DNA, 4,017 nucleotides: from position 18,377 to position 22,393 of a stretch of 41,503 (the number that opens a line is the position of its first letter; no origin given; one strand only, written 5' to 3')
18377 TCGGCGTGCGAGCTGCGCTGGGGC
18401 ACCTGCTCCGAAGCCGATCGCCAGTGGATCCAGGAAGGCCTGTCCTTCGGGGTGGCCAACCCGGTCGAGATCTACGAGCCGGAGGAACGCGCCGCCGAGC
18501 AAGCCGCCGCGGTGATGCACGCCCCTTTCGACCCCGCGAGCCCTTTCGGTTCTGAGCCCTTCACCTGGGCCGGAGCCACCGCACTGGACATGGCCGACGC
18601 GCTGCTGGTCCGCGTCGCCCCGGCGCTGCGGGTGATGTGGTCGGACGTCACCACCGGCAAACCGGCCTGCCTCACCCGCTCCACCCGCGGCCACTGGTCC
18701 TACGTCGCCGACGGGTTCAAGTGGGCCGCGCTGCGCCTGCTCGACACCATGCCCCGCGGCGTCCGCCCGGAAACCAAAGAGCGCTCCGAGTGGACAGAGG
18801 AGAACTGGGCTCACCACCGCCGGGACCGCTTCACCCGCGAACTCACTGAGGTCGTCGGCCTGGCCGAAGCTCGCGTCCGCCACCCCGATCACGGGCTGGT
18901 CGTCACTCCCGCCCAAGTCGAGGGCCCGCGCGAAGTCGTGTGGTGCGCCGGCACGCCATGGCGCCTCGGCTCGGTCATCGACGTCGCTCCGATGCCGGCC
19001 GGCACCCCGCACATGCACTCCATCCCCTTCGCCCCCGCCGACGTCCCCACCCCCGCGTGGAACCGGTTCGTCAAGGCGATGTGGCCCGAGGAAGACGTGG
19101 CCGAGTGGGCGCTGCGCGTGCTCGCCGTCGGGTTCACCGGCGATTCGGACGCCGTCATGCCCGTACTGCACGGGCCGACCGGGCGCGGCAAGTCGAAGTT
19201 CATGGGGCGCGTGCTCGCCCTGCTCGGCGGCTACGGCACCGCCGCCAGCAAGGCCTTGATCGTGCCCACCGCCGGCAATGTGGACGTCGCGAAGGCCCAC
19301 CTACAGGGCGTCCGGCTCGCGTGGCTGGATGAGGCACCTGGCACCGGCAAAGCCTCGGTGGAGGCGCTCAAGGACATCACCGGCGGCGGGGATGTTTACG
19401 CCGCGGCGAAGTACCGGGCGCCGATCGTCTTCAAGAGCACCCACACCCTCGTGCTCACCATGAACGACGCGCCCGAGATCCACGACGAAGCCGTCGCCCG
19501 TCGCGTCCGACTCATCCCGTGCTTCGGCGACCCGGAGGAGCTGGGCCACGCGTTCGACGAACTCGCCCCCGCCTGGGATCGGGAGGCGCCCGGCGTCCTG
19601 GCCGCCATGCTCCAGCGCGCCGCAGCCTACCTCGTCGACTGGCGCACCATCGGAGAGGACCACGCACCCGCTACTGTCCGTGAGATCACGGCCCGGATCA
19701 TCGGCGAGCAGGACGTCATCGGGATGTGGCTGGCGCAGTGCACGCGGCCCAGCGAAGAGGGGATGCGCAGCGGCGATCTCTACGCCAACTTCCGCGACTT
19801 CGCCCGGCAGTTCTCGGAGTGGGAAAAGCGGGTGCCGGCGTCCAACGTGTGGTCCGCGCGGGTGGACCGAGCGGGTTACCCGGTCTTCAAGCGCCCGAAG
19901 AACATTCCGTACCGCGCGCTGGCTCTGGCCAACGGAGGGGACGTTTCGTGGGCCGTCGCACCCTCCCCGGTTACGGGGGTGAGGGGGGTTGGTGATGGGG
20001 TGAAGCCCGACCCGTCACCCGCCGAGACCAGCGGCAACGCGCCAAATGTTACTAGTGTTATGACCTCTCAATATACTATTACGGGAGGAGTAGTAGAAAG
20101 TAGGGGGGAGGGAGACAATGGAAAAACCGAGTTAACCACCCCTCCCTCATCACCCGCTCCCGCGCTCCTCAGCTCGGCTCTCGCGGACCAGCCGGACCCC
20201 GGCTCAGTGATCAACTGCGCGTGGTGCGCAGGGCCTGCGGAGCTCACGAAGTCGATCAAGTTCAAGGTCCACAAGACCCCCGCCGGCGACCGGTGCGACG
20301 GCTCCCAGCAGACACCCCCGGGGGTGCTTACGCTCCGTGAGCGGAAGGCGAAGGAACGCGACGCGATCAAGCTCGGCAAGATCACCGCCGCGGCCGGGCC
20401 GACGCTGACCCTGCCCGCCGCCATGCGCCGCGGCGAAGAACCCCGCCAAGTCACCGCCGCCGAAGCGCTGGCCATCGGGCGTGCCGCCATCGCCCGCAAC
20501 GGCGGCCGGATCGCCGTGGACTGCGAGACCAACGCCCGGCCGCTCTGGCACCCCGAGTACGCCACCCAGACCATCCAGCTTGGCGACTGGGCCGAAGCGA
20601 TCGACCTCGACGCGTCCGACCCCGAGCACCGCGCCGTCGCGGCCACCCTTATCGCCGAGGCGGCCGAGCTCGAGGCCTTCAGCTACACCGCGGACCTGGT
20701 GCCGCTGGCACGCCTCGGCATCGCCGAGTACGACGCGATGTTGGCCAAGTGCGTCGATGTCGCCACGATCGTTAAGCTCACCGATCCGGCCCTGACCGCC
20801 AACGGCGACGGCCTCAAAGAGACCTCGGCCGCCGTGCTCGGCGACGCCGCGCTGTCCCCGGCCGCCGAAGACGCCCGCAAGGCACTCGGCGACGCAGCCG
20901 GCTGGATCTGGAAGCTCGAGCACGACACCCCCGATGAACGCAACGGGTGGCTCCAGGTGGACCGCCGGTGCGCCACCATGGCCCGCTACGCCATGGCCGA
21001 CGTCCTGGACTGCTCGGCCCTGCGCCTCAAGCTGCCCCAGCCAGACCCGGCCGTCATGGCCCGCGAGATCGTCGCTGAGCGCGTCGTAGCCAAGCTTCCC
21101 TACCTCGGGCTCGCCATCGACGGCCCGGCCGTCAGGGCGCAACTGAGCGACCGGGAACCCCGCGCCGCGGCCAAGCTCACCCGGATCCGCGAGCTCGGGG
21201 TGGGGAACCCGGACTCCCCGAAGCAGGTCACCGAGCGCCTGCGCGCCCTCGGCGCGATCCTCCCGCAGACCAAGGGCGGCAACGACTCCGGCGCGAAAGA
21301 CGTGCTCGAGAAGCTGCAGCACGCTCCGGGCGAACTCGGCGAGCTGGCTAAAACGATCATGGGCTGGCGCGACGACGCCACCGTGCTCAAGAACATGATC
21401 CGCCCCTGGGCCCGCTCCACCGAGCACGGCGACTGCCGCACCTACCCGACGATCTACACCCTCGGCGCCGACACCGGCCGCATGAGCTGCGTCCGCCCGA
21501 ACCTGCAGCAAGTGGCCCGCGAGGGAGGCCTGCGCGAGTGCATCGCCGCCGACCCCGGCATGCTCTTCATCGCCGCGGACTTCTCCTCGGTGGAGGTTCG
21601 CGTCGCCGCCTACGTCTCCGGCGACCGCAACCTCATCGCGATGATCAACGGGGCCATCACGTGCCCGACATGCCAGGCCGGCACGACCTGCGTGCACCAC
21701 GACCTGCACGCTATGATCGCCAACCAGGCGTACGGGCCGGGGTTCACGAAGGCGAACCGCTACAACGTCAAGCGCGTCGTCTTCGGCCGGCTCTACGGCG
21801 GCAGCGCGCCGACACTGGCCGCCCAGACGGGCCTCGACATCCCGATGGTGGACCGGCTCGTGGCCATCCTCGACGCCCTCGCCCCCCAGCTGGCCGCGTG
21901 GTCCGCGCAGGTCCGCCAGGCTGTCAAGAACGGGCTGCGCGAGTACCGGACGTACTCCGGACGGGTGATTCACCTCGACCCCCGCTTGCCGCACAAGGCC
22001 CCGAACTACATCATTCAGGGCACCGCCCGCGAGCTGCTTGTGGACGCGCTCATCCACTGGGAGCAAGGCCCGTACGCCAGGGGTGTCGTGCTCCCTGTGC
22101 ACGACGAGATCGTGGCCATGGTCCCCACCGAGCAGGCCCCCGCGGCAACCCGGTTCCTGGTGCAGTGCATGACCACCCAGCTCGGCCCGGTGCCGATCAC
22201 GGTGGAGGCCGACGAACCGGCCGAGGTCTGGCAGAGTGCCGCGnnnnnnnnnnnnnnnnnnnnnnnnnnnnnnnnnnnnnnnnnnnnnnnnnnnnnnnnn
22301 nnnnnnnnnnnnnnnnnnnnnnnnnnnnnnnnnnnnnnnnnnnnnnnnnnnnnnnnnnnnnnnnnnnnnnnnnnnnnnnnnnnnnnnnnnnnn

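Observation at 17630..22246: Primase-polymerase, SF3 helicase, proofreading exonuclease and PolA polymerase in one 1538-codon ORF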

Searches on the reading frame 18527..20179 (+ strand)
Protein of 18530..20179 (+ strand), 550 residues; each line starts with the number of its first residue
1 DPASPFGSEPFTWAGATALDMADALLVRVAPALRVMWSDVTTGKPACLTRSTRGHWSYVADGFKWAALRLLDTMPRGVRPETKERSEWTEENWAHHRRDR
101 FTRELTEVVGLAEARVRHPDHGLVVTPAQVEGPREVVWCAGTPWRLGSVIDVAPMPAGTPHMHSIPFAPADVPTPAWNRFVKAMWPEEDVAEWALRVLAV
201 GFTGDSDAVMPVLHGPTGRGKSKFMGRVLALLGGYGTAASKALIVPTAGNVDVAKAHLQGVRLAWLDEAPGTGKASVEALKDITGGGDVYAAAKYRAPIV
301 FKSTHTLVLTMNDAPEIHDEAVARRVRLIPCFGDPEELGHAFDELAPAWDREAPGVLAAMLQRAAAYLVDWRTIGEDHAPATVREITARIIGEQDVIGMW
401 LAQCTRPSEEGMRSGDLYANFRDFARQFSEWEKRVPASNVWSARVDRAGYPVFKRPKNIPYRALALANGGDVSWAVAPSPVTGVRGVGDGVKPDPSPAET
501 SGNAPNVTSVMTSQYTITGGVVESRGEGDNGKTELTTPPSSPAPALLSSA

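Call 44: search_solved_structures(query=window:18530-20179:+, max_evalue=1, show_alignments=1)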
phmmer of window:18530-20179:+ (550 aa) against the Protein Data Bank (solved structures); distinct sequences matched with E-value up to 1: 6.
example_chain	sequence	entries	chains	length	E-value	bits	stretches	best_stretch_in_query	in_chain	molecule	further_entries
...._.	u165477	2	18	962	0.1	14.6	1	161-312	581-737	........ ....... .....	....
8wvz_A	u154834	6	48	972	0.1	14.6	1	161-312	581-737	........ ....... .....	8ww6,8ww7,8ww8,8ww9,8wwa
9vq6_A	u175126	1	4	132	0.19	13.7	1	259-314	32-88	IL-6 Nanobody (NB)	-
6s0y_A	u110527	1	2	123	0.68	11.9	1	263-301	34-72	M2e-VHH-23m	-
8iqh_A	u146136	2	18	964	0.71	11.8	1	161-312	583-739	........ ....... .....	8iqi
8r9w_H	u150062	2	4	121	0.96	11.4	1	261-332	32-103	22C10 antibody heavy chain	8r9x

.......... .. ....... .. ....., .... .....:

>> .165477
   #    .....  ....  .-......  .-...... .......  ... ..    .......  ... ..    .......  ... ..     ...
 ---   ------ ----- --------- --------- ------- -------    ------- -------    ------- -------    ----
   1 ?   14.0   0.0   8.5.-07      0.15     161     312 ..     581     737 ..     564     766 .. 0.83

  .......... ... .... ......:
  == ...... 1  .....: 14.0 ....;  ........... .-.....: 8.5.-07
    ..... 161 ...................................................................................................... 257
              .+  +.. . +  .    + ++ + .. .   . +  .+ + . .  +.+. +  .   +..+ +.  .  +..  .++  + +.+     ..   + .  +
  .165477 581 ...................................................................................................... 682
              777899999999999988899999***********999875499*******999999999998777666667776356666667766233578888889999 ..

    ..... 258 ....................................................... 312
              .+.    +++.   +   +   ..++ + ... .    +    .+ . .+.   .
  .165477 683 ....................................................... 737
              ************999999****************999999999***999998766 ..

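Call 70: search_dna_similar(query=window:18527-19909:+, collection=phages, mode=protein, max_rows=60, max_evalue=1e-8)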
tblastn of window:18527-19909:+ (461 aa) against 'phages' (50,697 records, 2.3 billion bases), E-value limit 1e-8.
Records with a match: 330; places in all: 330; records where one place covers at least 80% of the query: 0.
Best place of each record, by identity: <60% 330.
By first word of the organism name: Mycobacterium 183; Streptococcus 86; Microbacterium 11; Lactobacillus 11; Bacillus 7; Lacticaseibacillus 6; Bacteriophage 5; Ruminococcus 3; Gordonia 2; Staphylococcus 2; and 12 more.
By host as written in the record: Mycobacterium smegmatis mc2 155 124; Mycobacterium smegmatis mc#155 33; - 14; Streptococcus suis 11; Mycobacterium smegmatis mc2155 10; Lactobacillus paracasei 5; Microbacterium foliorum NRRL B-24224 4; Microbacterium foliorum NRRL B-24224-SEA 4; and 110 more.
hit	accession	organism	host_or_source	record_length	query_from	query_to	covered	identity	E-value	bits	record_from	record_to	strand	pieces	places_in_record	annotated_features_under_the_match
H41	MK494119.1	Mycobacterium Phage Niklas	Mycobacterium smegmatis mc2 155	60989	96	405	67%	26.3%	2e-10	69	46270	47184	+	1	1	71: DNA primase/helicase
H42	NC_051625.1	Mycobacterium Phage Niklas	Mycobacterium smegmatis mc2 155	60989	96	405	67%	26.3%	2e-10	69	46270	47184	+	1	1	71: DNA polymerase/primase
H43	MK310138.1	Mycobacterium phage Shaobing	Mycobacterium smegmatis mc2 155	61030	96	405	67%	26.3%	2e-10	69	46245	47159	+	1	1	71: DNA primase/helicase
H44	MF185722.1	Mycobacterium phage Peanam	Mycobacterium smegmatis mc2 155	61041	96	405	67%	26.3%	2e-10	69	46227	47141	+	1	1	71: DNA primase/helicase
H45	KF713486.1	Mycobacterium phage Validus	Mycobacterium smegmatis mc2 155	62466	96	405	67%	26.3%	2e-10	69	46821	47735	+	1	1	74: DNA primase/helicase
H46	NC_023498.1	Mycobacterium phage Validus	Mycobacterium smegmatis mc2 155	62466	96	405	67%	26.3%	2e-10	69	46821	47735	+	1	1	74: DNA polymerase/primase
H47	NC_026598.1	Mycobacterium phage Milly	Mycobacterium smegmatis mc2 155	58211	96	431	73%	24.0%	6e-10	68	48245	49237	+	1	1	72: DNA polymerase/primase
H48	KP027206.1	Mycobacterium phage Milly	Mycobacterium smegmatis mc2 155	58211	96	431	73%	24.0%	6e-10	68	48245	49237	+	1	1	72: DNA primase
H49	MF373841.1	Mycobacterium phage Hurricane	Mycobacterium smegmatis mc#155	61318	96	406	67%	25.3%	3e-9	66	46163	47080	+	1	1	70: DNA primase/helicase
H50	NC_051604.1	Mycobacterium phage Hurricane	Mycobacterium smegmatis mc#155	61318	96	406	67%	25.3%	3e-9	66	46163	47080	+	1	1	70: DNA polymerase/primase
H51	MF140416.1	Mycobacterium phage LastHope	Mycobacterium smegmatis mc2 155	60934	96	405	67%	25.4%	1e-10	70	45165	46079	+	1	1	73: DNA primase/helicase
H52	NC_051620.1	Mycobacterium phage LastHope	Mycobacterium smegmatis mc2 155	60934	96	405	67%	25.4%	1e-10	70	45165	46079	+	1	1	73: DNA polymerase/primase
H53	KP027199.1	Mycobacterium phage Keshu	Mycobacterium smegmatis mc2 155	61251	96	405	67%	25.4%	3e-9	66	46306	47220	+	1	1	72: DNA primase/helicase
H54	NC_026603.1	Mycobacterium phage Keshu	Mycobacterium smegmatis mc2 155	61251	96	405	67%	25.4%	3e-9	66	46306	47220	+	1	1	72: DNA polymerase/primase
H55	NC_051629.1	Mycobacterium phage Yuna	Mycobacterium smegmatis mc2 155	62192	96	405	67%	25.4%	3e-9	66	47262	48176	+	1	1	73: DNA polymerase/primase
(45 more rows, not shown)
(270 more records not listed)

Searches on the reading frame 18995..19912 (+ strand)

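Call 78: search_protein_families(library=ncbifam, proteins=[window:18995-19912:+], max_evalue=0.1)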
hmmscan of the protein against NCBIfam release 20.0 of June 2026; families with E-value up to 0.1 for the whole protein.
window:18995-19912:+ (306 aa): 4 families
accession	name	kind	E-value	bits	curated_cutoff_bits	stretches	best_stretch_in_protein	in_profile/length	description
TIGR01613.1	primase_Cterm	subfamily_domain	2.5e-26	92.3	108.7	1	16-272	37-293/304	phage/plasmid primase, P4 family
NF011296.0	PRK14709.1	subfamily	4.6e-22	78.3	613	1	13-295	162-443/469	hypothetical protein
NF005477.0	PRK07078.1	subfamily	6.1e-20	71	1014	1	14-276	451-712/759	hypothetical protein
NF007365.0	PRK09862.1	equivalog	0.027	13.1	530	1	90-166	284-354/506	YifB family Mg chelatase-like AAA ATPase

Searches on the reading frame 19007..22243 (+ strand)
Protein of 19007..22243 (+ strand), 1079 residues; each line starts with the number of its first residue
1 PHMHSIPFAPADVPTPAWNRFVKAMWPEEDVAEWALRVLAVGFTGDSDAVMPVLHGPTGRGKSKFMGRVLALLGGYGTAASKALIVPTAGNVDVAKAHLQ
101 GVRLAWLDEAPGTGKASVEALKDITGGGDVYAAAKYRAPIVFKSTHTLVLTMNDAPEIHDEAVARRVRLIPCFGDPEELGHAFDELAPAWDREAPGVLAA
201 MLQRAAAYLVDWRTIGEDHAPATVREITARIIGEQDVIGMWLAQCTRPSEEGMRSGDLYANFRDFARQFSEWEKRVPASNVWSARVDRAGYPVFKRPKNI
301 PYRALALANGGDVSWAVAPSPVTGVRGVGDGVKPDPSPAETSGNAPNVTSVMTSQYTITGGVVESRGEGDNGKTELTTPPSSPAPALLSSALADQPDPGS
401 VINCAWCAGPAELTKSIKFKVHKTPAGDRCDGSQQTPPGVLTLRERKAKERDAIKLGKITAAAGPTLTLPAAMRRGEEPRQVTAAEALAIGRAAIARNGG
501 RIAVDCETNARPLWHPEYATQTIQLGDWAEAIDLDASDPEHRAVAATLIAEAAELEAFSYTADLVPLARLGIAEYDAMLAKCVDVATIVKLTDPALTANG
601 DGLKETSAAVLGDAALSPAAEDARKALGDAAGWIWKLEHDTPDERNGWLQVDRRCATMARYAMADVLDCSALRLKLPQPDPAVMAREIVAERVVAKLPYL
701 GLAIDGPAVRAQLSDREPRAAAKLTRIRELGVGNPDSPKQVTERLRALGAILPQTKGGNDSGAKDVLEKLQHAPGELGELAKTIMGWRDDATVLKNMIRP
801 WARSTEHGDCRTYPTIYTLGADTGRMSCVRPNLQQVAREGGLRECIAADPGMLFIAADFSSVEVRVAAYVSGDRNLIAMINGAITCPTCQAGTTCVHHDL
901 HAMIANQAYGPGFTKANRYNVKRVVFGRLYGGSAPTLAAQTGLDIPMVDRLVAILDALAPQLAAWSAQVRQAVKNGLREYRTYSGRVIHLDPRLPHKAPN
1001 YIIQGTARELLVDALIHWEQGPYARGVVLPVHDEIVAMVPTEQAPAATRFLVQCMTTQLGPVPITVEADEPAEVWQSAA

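Call 39: search_protein_representatives(protein=window:19007-22243:+)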
Query: 1079 residues. Proteins with E-value up to 0.001 (for the whole library): 26914; up to 1e-10: 5657; up to 1e-30: 263. The best 150 are listed.
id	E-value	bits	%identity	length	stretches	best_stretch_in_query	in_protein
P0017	0.0e+00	1050.7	52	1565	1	1-1079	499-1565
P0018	1.6e-255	867.3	45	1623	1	1-1077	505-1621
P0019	1.1e-225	768.5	43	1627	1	1-1078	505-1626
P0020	9.8e-215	732.3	44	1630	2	444-1079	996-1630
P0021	7.2e-214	729.4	42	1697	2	375-1078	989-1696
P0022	1.9e-213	728.0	43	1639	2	444-1077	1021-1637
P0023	2.8e-213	727.5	42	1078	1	12-1078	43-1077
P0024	2.9e-213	727.5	41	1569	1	1-1077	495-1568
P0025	1.9e-210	718.1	43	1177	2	444-1076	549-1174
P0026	8.3e-206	702.8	43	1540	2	458-1075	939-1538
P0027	4.2e-204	697.1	41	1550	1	1-1079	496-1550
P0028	1.8e-202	691.7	40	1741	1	1-1078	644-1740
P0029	3.2e-200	684.3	42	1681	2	446-1079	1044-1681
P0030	8.7e-200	682.8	41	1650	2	445-1078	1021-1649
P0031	1.5e-197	675.4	41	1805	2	1-1010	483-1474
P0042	1.1e-181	622.8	38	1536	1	1-1075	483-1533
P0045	1.3e-178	612.7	37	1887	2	1-844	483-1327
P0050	9.0e-170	583.4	38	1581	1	1-1075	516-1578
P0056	2.9e-152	525.5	38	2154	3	447-863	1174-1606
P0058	2.3e-150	519.2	40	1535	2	449-1079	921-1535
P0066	6.7e-142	491.2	37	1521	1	10-1079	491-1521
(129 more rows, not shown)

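Call 64: list_cluster_members(proteins=[P0017, P0018, P0021, P0024, P0028, P0031, P0042, P0050, P0058, P0066])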
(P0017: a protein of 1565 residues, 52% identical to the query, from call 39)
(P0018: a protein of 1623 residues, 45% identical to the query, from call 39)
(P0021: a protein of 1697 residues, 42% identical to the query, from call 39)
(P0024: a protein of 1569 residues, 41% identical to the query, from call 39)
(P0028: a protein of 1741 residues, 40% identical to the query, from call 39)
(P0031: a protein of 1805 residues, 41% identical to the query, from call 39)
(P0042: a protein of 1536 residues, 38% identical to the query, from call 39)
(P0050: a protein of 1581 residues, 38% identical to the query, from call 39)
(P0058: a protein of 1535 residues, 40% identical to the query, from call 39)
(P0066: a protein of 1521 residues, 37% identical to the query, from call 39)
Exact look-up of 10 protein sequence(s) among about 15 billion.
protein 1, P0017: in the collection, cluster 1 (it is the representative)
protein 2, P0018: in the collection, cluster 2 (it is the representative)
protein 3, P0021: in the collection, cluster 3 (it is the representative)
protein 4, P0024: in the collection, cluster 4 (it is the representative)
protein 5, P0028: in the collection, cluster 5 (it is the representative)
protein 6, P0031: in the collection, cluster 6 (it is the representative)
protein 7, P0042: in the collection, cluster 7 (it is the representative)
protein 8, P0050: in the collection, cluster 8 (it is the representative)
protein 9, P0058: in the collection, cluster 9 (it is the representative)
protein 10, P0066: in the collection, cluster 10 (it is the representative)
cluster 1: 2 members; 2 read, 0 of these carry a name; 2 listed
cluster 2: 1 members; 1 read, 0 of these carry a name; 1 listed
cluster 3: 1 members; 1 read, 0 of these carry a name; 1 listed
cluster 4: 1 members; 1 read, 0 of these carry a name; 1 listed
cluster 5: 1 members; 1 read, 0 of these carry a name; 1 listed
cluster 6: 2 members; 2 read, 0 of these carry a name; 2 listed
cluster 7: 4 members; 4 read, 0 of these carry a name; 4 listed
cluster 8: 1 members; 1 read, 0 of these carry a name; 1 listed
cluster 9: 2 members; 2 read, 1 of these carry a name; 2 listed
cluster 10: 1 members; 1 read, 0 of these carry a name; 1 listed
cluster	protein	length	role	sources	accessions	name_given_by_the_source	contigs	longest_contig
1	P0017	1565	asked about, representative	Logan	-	-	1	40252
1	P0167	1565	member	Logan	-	-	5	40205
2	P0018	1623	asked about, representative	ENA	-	-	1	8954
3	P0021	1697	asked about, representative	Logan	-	-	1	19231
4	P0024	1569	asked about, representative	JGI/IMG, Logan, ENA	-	-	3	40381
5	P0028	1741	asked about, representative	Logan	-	-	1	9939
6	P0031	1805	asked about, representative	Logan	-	-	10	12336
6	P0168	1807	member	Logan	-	-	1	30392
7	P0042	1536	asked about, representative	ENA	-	-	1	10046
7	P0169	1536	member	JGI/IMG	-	-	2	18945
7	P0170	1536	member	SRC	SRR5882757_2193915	-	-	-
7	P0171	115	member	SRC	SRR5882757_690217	-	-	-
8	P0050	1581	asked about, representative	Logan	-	-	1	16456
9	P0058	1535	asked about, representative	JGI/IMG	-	P4 family phage/plasmid primase-like protien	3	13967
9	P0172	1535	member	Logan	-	-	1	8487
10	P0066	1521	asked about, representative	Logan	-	-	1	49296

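Call 103: search_protein_families(library=pfam, proteins=[P0045, P0056], max_evalue=0.001)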
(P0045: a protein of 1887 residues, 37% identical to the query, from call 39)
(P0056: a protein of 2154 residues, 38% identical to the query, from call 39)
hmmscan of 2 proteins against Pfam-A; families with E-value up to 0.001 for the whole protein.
P0045 (1887 aa): 4 families
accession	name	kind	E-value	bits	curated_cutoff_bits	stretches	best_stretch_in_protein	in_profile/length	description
PF00476.26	DNA_pol_A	-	1.3e-34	120.3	34.3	1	1637-1862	118-360/381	DNA polymerase family A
PF19263.5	DUF5906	-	3.1e-07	31.5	27.6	1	536-640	1-105/114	Family of unknown function (DUF5906)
PF01612.26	DNA_pol_A_exo1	-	1.6e-06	28.4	23.6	1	987-1160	22-168/173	3'-5' exonuclease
PF08706.16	D5_N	-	0.00016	22.4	22.4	1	347-509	2-145/145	D5 N terminal like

P0056 (2154 aa): 2 families
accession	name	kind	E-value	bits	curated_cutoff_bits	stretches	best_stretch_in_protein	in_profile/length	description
PF00476.26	DNA_pol_A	-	1.4e-36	126.7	34.3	2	1900-2125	122-360/381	DNA polymerase family A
PF19263.5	DUF5906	-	6.1e-06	27.3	27.6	1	581-689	1-108/114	Family of unknown function (DUF5906)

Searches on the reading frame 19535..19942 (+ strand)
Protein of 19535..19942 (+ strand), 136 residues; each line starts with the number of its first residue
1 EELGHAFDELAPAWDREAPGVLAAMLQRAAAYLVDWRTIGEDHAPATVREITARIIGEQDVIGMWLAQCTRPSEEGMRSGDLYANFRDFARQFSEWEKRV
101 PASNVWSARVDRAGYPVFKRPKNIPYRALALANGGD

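Call 102: search_solved_structures(query=window:19535-19942:+, max_evalue=10, show_alignments=1)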
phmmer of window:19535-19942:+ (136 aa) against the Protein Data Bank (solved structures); distinct sequences matched with E-value up to 10: 0.
